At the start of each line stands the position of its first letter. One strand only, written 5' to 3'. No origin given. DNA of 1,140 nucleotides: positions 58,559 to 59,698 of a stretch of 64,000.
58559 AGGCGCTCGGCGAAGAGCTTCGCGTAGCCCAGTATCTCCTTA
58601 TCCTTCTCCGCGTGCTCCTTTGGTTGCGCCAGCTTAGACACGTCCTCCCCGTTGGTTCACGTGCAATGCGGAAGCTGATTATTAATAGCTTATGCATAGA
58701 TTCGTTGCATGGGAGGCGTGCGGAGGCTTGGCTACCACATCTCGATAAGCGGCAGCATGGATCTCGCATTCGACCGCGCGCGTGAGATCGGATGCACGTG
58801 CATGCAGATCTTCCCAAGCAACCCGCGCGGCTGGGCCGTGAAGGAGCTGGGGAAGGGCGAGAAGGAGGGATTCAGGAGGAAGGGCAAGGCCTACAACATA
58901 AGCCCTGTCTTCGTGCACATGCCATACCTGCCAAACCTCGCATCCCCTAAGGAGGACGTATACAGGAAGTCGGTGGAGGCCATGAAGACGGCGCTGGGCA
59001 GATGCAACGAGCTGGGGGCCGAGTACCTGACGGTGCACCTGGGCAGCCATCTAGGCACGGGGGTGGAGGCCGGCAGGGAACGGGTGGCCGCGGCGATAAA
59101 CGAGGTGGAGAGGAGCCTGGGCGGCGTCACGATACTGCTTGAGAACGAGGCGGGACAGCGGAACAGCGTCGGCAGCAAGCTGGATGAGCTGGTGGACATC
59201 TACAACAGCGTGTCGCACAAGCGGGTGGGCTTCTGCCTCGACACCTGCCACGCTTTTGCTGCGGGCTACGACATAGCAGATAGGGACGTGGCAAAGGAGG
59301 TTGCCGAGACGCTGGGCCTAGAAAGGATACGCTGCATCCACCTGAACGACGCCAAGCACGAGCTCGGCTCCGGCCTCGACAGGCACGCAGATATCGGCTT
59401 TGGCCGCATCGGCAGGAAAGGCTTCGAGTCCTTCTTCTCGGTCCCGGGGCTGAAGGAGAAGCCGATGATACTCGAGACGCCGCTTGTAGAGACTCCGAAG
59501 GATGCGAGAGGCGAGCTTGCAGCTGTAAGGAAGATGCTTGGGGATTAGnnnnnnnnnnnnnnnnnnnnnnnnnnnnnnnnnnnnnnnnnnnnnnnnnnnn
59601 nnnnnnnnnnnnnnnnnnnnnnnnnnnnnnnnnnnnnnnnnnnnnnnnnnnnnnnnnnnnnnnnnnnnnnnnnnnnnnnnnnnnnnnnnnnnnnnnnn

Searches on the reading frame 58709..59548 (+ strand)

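Call 54: search_protein_families(library=pfam, max_evalue=0.01, proteins=[window:58709-59548:+])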
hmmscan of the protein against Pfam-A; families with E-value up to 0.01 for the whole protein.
window:58709-59548:+ (279 aa): 1 family
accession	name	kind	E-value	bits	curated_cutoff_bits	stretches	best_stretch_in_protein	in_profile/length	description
PF01261.30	AP_endonuc_2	-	4.3e-50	171.2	31.1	1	21-273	1-246/249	Xylose isomerase-like TIM barrel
